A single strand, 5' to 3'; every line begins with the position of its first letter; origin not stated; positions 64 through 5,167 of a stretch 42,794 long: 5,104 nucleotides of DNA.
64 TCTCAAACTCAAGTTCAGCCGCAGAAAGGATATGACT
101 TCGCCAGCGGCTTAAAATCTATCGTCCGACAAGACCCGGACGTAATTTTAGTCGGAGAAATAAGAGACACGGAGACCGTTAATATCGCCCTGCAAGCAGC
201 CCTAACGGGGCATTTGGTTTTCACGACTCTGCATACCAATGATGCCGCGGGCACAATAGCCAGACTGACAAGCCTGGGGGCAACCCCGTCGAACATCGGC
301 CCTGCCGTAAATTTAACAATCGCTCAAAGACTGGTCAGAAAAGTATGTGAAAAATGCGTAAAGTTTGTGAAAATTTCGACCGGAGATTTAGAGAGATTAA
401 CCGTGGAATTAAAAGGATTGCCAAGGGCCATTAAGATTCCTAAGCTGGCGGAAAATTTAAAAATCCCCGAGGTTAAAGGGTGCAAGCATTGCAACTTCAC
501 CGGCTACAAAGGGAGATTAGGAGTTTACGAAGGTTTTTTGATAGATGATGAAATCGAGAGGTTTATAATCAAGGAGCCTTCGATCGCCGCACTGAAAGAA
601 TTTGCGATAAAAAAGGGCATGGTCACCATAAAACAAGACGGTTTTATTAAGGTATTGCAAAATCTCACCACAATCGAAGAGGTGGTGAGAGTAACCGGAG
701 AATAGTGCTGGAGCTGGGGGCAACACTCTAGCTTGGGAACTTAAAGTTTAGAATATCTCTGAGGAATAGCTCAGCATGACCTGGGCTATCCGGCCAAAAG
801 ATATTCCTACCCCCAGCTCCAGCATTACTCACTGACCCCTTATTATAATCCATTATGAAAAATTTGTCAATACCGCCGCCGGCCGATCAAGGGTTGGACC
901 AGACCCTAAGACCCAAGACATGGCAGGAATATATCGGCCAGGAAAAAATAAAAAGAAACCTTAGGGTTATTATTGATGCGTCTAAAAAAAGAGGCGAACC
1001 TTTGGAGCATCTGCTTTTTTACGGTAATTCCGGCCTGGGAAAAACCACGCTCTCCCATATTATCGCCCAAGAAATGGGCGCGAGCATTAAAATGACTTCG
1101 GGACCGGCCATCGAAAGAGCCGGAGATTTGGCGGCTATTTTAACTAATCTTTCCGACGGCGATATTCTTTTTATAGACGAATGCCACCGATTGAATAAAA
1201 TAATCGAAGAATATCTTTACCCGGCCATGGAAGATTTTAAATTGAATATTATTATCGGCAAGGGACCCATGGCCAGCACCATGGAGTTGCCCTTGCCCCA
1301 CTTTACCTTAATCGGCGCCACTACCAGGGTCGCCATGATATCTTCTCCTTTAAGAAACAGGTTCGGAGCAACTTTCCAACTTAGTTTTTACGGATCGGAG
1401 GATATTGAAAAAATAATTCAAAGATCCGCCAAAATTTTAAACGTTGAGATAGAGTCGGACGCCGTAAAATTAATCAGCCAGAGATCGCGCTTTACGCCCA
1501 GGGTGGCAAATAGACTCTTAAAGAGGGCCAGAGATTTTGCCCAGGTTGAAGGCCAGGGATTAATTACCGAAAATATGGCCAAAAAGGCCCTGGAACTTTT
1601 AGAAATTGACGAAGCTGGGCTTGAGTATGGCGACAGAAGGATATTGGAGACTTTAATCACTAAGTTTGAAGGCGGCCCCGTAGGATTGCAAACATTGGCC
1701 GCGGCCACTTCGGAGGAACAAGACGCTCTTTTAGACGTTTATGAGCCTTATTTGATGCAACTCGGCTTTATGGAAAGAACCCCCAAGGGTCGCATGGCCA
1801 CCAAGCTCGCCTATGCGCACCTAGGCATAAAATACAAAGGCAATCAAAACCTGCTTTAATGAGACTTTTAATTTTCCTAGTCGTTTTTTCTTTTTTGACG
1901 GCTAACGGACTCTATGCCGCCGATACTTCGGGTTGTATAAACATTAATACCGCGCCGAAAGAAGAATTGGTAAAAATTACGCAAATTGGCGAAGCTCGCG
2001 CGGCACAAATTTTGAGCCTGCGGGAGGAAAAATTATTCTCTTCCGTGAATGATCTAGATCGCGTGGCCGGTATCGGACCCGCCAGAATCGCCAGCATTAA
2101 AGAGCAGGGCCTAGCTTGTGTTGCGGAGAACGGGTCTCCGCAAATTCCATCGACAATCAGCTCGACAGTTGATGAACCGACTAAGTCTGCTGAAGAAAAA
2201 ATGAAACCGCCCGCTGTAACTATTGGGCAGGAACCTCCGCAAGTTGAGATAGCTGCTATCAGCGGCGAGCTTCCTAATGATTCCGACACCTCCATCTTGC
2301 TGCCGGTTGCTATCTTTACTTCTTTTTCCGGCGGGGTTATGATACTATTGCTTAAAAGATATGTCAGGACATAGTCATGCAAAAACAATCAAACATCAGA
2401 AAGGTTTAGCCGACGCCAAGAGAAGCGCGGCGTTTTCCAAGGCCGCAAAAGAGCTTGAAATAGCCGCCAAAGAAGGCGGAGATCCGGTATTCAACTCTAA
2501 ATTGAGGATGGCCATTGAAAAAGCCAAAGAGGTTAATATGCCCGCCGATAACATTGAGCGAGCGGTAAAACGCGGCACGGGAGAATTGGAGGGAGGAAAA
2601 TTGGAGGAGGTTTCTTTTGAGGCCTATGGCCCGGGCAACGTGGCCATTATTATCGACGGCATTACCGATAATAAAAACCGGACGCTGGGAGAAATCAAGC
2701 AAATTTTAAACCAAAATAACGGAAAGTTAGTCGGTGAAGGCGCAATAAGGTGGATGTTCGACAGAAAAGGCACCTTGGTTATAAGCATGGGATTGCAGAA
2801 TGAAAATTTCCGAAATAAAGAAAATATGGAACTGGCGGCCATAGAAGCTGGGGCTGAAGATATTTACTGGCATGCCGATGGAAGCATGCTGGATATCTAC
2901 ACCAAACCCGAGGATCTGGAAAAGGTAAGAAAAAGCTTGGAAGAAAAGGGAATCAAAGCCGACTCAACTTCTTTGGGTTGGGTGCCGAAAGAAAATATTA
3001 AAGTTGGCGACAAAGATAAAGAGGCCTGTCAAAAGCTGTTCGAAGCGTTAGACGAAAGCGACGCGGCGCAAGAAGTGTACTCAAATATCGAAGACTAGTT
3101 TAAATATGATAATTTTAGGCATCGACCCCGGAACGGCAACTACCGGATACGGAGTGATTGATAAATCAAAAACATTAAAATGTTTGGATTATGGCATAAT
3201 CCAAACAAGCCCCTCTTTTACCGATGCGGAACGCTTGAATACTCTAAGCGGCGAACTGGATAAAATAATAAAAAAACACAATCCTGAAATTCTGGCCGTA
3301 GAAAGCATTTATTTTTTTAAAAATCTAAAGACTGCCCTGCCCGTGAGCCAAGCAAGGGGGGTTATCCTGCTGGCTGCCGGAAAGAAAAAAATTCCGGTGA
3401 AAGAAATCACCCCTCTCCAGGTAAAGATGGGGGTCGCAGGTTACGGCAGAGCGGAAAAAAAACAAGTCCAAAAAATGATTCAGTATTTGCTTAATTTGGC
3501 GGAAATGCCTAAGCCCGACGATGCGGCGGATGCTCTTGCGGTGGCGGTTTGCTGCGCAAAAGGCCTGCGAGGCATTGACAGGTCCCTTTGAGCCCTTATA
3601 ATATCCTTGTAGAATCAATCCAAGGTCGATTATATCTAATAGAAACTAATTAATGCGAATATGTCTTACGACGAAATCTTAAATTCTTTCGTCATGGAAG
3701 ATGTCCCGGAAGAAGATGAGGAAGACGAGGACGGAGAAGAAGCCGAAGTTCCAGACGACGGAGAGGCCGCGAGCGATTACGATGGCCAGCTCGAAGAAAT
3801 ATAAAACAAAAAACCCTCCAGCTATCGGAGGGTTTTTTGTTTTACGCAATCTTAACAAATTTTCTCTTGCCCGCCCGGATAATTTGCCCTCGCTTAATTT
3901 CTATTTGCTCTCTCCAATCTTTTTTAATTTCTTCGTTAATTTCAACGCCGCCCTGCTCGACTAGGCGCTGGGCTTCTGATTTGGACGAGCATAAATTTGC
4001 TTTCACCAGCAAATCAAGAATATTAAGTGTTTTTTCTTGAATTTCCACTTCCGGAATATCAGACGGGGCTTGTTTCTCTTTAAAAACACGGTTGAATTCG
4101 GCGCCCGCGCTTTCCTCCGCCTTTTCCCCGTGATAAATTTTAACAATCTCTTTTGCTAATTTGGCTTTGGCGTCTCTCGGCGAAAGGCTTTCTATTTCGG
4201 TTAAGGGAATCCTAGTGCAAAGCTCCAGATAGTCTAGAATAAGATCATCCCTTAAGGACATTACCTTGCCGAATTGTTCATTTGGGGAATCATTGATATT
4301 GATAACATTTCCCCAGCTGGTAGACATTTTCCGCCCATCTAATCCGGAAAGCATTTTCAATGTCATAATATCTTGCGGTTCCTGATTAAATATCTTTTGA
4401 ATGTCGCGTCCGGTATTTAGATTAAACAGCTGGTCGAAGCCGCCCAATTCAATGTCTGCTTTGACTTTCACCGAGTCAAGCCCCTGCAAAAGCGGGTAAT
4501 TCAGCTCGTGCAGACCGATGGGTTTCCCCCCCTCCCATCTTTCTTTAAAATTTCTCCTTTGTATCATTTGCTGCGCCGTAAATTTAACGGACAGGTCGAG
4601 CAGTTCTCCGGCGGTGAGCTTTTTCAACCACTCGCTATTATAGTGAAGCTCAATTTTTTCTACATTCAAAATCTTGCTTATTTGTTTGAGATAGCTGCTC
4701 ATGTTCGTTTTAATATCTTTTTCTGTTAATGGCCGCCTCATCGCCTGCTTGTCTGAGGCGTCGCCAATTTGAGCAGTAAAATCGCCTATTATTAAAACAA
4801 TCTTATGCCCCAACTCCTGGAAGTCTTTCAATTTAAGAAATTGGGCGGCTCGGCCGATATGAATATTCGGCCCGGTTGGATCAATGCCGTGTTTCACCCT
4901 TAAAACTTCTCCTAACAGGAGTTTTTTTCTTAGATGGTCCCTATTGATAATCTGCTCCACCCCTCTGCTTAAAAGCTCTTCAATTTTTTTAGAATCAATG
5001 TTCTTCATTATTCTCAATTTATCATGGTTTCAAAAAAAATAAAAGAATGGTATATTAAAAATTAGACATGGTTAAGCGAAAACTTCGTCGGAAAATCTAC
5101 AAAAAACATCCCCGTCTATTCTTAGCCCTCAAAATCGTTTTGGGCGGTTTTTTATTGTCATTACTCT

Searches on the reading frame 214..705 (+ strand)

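Call 72: search_protein_families(library=pfam, proteins=[window:214-705:+], max_evalue=0.001)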
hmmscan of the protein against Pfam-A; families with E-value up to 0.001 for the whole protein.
window:214-705:+ (163 aa): 1 family
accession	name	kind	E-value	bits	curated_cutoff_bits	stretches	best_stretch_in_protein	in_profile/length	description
PF00437.27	T2SSE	-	1.6e-28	99.9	24.9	1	1-159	238-370/370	Type II/IV secretion system protein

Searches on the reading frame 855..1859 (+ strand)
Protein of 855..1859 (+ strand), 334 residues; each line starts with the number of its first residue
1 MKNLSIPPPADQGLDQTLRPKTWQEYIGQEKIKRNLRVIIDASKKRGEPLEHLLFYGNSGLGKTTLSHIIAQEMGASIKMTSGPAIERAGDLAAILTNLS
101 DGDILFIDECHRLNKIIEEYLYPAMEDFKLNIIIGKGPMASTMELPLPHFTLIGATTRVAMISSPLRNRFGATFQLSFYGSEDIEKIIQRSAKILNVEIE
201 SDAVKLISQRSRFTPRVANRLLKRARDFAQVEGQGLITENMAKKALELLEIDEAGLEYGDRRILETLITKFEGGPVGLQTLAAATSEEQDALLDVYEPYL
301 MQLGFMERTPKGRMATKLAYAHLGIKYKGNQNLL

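Call 64: search_protein_families(library=pfam, proteins=[window:855-1859:+], max_evalue=0.001)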
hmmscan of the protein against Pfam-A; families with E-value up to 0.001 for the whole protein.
window:855-1859:+ (334 aa): 6 families
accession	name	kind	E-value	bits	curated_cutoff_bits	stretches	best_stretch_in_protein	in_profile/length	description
PF05496.18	RuvB_N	-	2.6e-73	245.4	27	1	18-176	1-159/159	Holliday junction DNA helicase RuvB P-loop domain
PF17864.7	AAA_lid_4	-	7.5e-29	99.7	27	1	179-252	1-74/74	RuvB AAA lid domain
PF05491.19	RuvB_C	-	6.2e-23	81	24.7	1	253-323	1-71/72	RuvB C-terminal winged helix domain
PF00004.35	AAA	-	4.6e-19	69.6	21.2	1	53-176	1-129/131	ATPase family associated with various cellular activities (AAA)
PF07728.20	AAA_5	-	1.4e-06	28.8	22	1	52-170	1-139/139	AAA domain (dynein-related subfamily)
PF06068.19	TIP49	-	2.3e-05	24.2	23.8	1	13-81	12-81/347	TIP49 P-loop domain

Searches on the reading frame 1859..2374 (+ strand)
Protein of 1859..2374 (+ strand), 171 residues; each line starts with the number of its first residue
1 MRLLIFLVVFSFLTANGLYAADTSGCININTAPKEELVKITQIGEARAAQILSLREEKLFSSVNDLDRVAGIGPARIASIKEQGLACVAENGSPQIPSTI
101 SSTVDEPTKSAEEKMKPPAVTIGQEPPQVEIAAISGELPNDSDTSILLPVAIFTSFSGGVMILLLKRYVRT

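Call 64: search_protein_families(library=pfam, proteins=[window:1859-2374:+], max_evalue=0.001)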
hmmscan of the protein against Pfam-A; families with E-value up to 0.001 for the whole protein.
window:1859-2374:+ (171 aa): 4 families
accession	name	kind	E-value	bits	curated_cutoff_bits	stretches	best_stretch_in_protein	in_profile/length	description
PF12836.13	HHH_3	-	3.5e-12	46.7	27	1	27-82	6-62/65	Helix-hairpin-helix motif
PF00633.29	HHH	-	8.8e-05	22.6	24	0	28-53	4-29/30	Helix-hairpin-helix motif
PF03934.19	T2SSK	-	0.00025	21.8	24.2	1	27-74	1-49/63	Type II secretion system (T2SS), protein K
PF14520.12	HHH_5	-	0.00081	20.3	27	0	64-84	2-22/57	Helix-hairpin-helix domain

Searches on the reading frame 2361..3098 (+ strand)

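Call 64: search_protein_families(library=pfam, proteins=[window:2361-3098:+], max_evalue=0.001)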
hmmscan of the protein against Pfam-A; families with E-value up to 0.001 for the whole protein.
window:2361-3098:+ (245 aa): 2 families
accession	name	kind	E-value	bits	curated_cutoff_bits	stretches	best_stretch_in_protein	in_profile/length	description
PF01709.26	Transcrip_reg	-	4.6e-46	156.9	27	1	81-243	1-160/160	TACO1/YebC second and third domain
PF20772.2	TACO1_YebC_N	-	8.5e-27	93.9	36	1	5-75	1-73/73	TACO1/YebC protein N-terminal domain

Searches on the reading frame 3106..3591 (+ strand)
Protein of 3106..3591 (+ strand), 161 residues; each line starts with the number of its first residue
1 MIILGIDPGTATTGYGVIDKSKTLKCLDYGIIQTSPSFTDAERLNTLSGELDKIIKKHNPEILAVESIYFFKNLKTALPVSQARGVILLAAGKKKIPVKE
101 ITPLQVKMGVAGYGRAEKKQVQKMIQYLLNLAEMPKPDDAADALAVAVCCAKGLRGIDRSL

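Call 64: search_protein_families(library=pfam, proteins=[window:3106-3591:+], max_evalue=0.001)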
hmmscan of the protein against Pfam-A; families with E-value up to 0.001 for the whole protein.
window:3106-3591:+ (161 aa): 1 family
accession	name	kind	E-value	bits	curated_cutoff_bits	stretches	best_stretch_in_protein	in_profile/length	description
PF02075.23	RuvC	-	2.7e-49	167.3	22.2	1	3-149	1-147/148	Crossover junction endodeoxyribonuclease RuvC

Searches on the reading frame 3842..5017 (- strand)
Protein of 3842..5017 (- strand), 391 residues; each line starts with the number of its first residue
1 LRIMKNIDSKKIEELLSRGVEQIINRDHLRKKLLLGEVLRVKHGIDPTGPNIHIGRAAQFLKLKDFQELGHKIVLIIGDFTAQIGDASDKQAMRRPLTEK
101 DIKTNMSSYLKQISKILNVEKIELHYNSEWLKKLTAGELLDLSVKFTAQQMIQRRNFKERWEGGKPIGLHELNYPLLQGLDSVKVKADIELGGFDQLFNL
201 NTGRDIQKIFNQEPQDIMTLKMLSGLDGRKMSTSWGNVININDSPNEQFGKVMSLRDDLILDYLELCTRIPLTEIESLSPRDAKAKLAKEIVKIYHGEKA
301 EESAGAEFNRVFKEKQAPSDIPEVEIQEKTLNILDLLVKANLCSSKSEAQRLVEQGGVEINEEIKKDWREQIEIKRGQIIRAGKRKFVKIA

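Call 64: search_protein_families(library=pfam, proteins=[window:3842-5017:-], max_evalue=0.001)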
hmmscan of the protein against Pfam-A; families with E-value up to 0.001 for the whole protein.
window:3842-5017:- (391 aa): 3 families
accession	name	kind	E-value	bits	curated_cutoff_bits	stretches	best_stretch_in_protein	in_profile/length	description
PF00579.31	tRNA-synt_1b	-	3.5e-66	224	21.1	1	38-313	5-292/292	tRNA synthetases class I (W and Y)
PF22421.1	SYY_C-terminal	-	1.1e-11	44.9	27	1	315-388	3-81/83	Tyrosine--tRNA ligase SYY-like C-terminal domain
PF01479.30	S4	-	1.4e-07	31.5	22.8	1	335-367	5-37/48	S4 domain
